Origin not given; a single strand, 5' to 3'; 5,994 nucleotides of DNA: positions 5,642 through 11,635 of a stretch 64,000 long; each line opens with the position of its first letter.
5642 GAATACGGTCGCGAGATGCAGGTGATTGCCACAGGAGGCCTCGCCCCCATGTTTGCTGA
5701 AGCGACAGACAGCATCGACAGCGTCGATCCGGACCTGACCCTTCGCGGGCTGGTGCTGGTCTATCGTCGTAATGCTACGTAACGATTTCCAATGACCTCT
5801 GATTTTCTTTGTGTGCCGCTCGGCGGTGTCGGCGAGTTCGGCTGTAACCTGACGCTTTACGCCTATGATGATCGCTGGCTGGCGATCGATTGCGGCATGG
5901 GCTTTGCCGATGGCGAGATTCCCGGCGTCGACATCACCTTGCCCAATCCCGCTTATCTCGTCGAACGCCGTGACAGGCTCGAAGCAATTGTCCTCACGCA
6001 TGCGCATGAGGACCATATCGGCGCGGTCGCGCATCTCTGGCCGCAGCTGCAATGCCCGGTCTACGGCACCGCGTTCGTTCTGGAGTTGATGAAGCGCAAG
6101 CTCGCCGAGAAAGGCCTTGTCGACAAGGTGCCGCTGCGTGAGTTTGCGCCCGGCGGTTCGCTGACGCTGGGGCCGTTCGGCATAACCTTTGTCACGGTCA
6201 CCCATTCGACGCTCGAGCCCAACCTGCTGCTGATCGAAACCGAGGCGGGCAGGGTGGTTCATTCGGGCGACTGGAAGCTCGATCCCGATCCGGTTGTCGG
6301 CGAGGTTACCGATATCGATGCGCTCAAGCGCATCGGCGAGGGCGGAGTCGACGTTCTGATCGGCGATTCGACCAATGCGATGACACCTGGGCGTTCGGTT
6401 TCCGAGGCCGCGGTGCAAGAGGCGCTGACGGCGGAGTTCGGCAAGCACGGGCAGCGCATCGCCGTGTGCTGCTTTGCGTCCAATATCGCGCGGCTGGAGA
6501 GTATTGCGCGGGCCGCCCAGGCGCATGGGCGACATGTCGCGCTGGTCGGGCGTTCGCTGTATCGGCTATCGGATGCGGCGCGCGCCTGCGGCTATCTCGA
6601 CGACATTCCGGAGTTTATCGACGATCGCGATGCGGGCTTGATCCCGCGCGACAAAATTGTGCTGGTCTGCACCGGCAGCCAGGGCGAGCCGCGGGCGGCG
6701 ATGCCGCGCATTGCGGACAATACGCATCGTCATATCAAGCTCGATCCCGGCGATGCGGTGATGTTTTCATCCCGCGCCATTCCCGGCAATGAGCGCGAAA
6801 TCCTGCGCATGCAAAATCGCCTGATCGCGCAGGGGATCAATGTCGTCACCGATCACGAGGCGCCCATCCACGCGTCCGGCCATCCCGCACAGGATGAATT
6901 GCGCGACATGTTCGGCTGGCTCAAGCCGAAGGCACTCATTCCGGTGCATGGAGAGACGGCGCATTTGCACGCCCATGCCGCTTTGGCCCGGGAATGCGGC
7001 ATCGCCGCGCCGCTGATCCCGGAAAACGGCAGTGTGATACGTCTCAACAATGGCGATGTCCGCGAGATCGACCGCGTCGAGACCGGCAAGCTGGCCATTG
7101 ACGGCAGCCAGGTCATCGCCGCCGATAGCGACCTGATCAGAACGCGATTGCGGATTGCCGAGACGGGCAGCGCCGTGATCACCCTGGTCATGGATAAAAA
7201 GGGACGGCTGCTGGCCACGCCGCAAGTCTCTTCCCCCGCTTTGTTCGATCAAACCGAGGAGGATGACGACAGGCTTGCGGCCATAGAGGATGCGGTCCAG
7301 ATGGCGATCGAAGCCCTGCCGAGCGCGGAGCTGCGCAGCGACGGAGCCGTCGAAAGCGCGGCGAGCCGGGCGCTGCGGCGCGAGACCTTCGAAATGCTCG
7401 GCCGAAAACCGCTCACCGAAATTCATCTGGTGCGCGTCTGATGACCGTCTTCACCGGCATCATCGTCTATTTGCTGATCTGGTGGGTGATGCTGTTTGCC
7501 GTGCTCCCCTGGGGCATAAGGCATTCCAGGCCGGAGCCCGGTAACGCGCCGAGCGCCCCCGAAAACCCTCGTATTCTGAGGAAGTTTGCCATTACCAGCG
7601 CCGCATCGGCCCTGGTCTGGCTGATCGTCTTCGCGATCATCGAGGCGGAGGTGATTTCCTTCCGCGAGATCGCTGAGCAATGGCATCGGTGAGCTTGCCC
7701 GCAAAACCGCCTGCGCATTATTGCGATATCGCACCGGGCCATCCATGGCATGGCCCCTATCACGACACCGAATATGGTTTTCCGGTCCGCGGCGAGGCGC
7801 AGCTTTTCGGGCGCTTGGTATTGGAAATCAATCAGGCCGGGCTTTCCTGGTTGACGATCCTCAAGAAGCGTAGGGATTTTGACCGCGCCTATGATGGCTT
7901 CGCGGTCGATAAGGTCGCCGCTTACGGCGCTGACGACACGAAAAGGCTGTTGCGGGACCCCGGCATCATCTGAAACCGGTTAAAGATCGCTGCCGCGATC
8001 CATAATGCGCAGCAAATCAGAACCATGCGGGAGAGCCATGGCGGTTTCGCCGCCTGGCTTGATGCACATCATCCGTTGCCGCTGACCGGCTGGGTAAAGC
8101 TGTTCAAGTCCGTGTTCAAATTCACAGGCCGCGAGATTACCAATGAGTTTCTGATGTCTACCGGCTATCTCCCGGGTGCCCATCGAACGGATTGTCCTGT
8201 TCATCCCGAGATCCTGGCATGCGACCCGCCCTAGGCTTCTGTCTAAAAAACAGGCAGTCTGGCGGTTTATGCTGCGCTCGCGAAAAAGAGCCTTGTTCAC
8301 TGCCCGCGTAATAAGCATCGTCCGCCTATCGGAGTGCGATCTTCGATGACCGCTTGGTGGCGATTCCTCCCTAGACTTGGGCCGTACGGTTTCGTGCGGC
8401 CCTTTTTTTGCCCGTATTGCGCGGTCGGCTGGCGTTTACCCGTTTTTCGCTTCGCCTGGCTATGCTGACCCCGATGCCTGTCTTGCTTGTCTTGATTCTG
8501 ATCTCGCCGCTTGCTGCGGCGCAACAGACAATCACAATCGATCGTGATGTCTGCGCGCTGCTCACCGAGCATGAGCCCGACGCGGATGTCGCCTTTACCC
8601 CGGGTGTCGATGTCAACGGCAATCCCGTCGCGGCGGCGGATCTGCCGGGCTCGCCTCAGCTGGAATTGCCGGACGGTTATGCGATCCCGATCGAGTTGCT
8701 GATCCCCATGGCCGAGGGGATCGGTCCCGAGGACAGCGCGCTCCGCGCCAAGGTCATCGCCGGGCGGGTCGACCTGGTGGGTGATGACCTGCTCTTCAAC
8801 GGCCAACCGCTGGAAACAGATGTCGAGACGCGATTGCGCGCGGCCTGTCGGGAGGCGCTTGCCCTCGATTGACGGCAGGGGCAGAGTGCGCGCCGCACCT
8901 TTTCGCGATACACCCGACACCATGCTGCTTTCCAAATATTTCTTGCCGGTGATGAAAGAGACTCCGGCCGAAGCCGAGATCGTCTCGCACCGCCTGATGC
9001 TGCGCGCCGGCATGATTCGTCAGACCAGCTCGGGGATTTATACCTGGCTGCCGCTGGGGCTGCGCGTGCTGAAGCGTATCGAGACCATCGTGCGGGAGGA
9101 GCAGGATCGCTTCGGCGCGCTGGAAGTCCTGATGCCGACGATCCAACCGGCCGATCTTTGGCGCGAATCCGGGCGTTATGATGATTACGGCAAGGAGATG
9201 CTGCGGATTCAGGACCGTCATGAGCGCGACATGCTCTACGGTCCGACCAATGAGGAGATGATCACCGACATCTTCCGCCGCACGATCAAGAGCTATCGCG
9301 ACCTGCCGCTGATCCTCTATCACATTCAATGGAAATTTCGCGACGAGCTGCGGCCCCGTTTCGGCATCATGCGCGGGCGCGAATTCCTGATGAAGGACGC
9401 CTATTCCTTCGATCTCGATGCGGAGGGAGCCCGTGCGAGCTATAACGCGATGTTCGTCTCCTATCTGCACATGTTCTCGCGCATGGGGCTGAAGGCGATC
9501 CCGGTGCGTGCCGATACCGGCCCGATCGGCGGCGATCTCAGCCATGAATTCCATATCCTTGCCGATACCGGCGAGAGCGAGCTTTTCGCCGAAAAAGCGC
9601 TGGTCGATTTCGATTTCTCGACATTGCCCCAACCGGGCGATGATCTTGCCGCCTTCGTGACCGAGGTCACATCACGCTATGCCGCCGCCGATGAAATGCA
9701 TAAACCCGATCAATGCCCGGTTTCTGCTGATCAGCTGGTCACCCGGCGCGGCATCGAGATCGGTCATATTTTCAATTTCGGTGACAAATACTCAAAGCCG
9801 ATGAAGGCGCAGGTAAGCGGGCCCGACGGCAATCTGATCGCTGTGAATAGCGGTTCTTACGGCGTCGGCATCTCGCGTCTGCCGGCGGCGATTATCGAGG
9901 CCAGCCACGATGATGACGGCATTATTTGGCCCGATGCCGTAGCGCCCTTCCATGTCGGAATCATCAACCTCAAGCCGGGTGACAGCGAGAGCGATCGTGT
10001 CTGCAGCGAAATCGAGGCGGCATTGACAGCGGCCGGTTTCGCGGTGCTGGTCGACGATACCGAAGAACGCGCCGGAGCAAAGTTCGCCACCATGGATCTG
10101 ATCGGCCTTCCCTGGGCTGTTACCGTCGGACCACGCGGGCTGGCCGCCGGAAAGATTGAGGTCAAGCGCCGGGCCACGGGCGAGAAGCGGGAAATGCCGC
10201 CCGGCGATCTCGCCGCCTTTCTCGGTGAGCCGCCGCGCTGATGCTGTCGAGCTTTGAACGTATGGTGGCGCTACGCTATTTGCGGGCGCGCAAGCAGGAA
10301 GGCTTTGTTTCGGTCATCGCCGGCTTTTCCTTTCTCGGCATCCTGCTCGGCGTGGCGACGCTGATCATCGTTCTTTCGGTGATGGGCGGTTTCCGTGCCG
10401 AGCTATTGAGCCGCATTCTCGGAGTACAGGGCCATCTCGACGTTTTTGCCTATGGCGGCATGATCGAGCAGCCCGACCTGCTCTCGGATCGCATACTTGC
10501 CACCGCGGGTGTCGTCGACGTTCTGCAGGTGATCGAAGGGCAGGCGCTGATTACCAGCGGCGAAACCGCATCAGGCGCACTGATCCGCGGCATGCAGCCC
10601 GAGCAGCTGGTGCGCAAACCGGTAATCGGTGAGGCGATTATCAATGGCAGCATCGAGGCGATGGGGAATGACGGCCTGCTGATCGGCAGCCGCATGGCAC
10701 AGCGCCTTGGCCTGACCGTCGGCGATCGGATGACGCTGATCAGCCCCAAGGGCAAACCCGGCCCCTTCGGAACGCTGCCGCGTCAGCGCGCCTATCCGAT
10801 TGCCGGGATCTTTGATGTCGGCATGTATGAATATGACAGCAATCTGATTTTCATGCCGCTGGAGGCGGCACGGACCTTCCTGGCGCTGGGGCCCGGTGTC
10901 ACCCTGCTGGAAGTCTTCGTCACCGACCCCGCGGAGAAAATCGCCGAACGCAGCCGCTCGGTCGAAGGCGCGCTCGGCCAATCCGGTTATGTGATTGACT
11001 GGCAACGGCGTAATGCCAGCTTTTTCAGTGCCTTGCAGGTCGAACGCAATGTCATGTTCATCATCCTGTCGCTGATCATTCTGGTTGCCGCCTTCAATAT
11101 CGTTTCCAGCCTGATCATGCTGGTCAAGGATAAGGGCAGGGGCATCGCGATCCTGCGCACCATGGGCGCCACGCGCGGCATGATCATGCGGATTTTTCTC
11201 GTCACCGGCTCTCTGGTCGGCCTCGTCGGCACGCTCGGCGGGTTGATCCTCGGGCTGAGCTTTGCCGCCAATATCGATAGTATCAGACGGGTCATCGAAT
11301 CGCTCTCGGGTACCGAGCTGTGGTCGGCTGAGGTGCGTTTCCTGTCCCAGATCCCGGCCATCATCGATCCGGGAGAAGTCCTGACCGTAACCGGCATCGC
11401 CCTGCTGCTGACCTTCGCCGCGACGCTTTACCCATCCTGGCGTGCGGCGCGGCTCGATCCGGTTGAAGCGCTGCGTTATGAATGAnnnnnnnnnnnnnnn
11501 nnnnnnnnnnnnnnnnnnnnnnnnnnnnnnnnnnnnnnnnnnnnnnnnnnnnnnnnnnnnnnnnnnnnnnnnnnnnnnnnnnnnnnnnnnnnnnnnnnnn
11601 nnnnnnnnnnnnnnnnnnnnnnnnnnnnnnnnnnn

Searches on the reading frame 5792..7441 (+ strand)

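Call 21: search_protein_families(library=pfam, proteins=[window:5792-7441:+], max_evalue=1e-8)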
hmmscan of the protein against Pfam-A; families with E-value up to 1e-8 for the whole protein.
window:5792-7441:+ (549 aa): 4 families
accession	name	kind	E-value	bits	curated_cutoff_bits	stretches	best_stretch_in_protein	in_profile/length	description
PF22505.1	RNase_J_b_CASP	-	3.9e-39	133.8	27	1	221-344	2-126/126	Ribonuclease J, beta-CASP domain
PF12706.13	Lactamase_B_2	-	4.8e-16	59.4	27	1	28-178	1-160/200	Beta-lactamase superfamily domain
PF00753.33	Lactamase_B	-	4.6e-14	53.3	22.7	1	14-161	2-150/196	Metallo-beta-lactamase superfamily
PF07521.17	RMMBL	-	2.4e-09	37.5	21.6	1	360-403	12-57/63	Zn-dependent metallo-hydrolase RNA specificity domain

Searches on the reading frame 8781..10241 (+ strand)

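Call 21: search_protein_families(library=pfam, proteins=[window:8781-10241:+], max_evalue=1e-8)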
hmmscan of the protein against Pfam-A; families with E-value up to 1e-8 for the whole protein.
window:8781-10241:+ (486 aa): 2 families
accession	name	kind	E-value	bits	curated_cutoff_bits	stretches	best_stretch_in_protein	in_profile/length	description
PF00587.30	tRNA-synt_2b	-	7.3e-24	85.2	29.3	1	143-373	3-177/179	tRNA synthetase class II core domain (G, H, P, S and T)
PF03129.25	HGTP_anticodon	-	2.2e-19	69.8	21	1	392-481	2-91/94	Anticodon binding domain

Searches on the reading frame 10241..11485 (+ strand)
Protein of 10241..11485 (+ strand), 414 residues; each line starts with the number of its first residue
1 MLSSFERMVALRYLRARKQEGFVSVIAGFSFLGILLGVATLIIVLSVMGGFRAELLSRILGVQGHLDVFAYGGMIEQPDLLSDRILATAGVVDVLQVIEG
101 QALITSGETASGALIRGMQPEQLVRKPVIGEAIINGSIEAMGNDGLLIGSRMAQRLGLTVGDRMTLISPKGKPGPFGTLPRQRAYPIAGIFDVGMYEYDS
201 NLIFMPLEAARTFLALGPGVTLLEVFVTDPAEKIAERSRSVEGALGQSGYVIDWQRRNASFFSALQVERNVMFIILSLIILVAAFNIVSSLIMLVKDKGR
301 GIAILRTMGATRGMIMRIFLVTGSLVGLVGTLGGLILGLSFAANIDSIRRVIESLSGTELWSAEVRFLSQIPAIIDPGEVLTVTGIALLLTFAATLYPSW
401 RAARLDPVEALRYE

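Call 21: search_protein_families(library=pfam, proteins=[window:10241-11485:+], max_evalue=1e-8)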
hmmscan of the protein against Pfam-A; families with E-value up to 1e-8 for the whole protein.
window:10241-11485:+ (414 aa): 2 families
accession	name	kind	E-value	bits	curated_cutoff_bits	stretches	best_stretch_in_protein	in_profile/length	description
PF02687.27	FtsX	-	3.8e-16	59.7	25.5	1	274-407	2-120/120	FtsX-like permease C-terminal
PF12704.14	MacB_PCD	-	2.8e-11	44.5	27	1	30-230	4-194/207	MacB-like periplasmic core domain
